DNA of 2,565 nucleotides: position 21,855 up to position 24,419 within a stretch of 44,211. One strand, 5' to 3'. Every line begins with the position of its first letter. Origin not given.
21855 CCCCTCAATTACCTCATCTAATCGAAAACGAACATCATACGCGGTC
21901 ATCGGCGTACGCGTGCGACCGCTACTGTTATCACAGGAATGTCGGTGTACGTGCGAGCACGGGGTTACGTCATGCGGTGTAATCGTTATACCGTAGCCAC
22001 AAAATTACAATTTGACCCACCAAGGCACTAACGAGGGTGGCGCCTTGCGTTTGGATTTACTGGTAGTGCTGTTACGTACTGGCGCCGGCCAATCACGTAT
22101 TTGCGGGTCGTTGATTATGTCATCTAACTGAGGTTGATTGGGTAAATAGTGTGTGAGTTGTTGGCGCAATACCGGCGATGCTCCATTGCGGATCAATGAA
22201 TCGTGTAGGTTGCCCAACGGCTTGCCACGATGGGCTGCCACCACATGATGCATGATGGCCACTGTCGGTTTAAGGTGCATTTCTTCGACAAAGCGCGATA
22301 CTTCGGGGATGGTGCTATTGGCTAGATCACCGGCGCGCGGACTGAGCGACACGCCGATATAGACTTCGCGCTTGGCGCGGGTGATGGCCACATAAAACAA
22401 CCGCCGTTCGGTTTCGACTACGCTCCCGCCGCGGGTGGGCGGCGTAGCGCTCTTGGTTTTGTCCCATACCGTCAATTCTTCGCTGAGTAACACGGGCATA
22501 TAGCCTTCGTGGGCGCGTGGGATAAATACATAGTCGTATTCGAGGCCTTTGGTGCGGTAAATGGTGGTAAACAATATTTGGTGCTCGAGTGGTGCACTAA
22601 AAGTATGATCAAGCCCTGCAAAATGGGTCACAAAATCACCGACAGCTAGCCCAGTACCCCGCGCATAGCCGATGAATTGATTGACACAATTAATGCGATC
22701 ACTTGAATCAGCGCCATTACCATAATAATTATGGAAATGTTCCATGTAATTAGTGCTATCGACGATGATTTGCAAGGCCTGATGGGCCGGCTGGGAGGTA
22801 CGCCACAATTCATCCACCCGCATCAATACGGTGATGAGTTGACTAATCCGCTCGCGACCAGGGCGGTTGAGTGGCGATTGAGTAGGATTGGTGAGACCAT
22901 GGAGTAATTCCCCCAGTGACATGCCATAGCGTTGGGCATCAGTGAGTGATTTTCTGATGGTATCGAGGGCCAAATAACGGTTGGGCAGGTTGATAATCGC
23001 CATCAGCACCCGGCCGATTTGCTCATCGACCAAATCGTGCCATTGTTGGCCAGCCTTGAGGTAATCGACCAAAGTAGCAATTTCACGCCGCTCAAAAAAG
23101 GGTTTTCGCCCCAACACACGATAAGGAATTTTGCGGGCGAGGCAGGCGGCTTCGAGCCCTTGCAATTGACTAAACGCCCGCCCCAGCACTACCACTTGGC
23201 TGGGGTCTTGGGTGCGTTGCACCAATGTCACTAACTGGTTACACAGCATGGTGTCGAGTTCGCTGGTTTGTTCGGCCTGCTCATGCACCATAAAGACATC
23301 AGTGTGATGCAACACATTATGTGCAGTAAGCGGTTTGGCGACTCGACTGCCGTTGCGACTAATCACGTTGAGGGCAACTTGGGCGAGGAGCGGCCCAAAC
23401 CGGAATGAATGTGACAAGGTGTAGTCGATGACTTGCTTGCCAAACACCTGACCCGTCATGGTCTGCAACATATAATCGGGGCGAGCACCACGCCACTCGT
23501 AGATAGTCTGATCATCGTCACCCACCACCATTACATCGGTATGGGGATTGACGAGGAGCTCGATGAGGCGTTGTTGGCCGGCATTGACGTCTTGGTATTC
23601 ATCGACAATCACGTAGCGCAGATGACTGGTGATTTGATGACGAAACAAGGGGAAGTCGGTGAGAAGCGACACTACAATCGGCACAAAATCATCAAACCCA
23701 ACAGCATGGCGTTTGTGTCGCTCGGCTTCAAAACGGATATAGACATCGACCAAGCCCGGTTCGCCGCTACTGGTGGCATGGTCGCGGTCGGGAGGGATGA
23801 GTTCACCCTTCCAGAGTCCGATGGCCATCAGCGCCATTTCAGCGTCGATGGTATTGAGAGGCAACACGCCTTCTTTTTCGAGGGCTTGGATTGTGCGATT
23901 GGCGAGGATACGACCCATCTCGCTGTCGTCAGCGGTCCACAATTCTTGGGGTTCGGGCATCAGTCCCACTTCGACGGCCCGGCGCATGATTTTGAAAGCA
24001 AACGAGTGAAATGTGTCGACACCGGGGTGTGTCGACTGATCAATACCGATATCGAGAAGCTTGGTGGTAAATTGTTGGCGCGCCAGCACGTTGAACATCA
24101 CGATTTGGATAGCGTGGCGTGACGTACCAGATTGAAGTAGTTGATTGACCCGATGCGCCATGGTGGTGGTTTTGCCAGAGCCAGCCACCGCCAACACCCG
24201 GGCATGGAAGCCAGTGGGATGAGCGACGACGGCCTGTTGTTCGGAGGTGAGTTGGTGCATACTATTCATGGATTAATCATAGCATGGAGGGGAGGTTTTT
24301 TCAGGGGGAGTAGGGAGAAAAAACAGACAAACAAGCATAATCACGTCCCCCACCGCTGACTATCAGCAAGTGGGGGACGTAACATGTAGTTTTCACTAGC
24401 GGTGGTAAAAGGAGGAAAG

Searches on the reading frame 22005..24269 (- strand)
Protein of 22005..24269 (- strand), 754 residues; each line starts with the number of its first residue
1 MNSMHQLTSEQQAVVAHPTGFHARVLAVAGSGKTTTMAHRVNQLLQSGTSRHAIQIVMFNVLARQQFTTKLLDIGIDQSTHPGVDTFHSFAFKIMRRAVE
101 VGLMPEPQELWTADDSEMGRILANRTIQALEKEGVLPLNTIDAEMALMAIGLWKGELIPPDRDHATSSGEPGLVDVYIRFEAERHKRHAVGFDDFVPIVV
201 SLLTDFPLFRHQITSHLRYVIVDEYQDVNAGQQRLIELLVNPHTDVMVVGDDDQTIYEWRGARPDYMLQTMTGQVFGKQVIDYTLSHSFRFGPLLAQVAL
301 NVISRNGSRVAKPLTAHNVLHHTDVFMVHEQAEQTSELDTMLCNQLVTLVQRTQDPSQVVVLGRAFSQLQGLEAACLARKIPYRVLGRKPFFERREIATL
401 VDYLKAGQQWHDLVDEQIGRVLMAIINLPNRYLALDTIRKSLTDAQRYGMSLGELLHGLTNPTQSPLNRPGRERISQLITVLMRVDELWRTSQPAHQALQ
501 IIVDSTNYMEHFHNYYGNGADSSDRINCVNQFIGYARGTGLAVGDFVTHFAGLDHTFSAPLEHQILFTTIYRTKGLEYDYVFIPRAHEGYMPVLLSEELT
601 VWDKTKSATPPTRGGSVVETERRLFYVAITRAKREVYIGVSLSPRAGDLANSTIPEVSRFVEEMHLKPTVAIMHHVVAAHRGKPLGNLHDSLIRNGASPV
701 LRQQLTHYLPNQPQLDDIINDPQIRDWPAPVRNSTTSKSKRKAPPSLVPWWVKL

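Call 26: search_protein_families(library=pfam, proteins=[window:22005-24269:-], max_evalue=0.00001)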
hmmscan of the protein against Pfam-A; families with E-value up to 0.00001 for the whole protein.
window:22005-24269:- (754 aa): 5 families
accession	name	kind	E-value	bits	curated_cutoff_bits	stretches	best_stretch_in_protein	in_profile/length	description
PF00580.27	UvrD-helicase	-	9e-41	140.8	23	1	7-269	1-265/271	UvrD/REP helicase N-terminal domain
PF13361.12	UvrD_C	-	5.4e-26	92.3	25.6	1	284-640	2-347/350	UvrD-like helicase C-terminal domain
PF13245.12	AAA_19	-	1.2e-15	58.4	25.1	1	23-258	14-132/134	AAA domain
PF13538.12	UvrD_C_2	-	4.4e-10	39.7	27.4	0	618-638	31-51/52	UvrD-like helicase C-terminal domain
PF01443.25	Viral_helicase1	-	1.8e-06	28.4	21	0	216-269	59-114/228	Viral superfamily 1 RNA helicase core domain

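Call 74: search_protein_families(library=padloc, proteins=[window:22005-24269:-], max_evalue=0.00001)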
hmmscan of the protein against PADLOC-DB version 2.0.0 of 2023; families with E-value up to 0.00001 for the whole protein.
window:22005-24269:- (754 aa): 46 families (the best 25 are shown)
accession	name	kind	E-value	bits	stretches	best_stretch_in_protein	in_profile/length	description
PDLC00114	GajB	-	4.8e-53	178.7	1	2-666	3-631/635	UrvD helicase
PDLC00117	GajB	-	2.7e-50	169.5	1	4-665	11-597/604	UrvD helicase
PDLC03802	RTasHel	-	2.7e-49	166.6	2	5-433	4-379/675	DRT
PDLC00132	GajB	-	8.4e-47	158.1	1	5-664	2-623/625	UrvD helicase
PDLC00107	GajB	-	1.4e-30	104.4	2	186-306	185-301/587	UrvD helicase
PDLC00138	GajB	-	4.9e-26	89.5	2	198-338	202-336/581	UrvD helicase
PDLC00122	GajB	-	1.8e-25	87.8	2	210-324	156-268/502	UrvD helicase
PDLC00103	GajB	-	3.9e-25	86.8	1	6-643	14-579/612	UrvD helicase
PDLC00127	GajB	-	8.6e-25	85.3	1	4-264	6-252/594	UrvD helicase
PDLC00123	GajB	-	1.2e-24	84.9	1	194-368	154-317/540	UrvD helicase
PDLC00112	GajB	-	4.4e-24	83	1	1-302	1-294/581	UrvD helicase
PDLC00121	GajB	-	5e-23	79.5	1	3-399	2-374/565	UrvD helicase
PDLC00104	GajB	-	3.9e-22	76.7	1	6-269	3-217/574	UrvD helicase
PDLC00130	GajB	-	2.6e-21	73.5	1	4-406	1-386/589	UrvD helicase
PDLC00119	GajB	-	1.5e-20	71.7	1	21-267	16-269/565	UrvD helicase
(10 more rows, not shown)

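Call 75: search_protein_families(library=ncbifam, proteins=[window:22005-24269:-], max_evalue=0.00001)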
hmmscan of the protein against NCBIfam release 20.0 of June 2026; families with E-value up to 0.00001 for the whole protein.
window:22005-24269:- (754 aa): 12 families
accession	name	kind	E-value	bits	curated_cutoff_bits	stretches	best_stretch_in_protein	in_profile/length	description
TIGR01074.1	rep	equivalog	2.5e-64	217.7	951.45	1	7-664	2-633/668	DNA helicase Rep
TIGR01073.1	pcrA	equivalog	6.2e-62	210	911.2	1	4-664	2-631/725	DNA helicase PcrA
NF008743.0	PRK11773.1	equivalog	1.9e-55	188.6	965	1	4-666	7-638/720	DNA helicase II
TIGR01075.1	uvrD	equivalog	4.4e-54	183.9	1144.45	1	5-665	3-632/715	DNA helicase II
NF008172.0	PRK10919.1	equivalog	1.8e-48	165.2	1168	1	7-664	3-633/673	DNA helicase Rep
NF008276.0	PRK11054.1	equivalog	1.1e-32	113.4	543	3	212-366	426-570/684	DNA helicase IV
TIGR02785.1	addA_Gpos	equivalog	2.7e-18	65.2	707.65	1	177-268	345-443/1234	helicase-exonuclease AddAB subunit AddA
TIGR00609.1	recB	equivalog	4.8e-18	64.7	696.05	2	180-262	333-419/1175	exodeoxyribonuclease V subunit beta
TIGR02784.1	addA_alphas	equivalog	1.3e-11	43.7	860.75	0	179-303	350-493/1138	double-strand break repair helicase AddA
NF008128.0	PRK10876.1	equivalog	1.2e-07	29.8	1697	0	176-263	335-426/1181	exodeoxyribonuclease V subunit beta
NF041464.1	HelD_BACSU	equivalog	1.9e-07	29.4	419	0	208-291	538-618/779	RNA polymerase recycling motor HelD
NF010485.0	PRK13909.1-2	equivalog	6.7e-06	24.6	650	0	182-263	294-387/909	RecB-like helicase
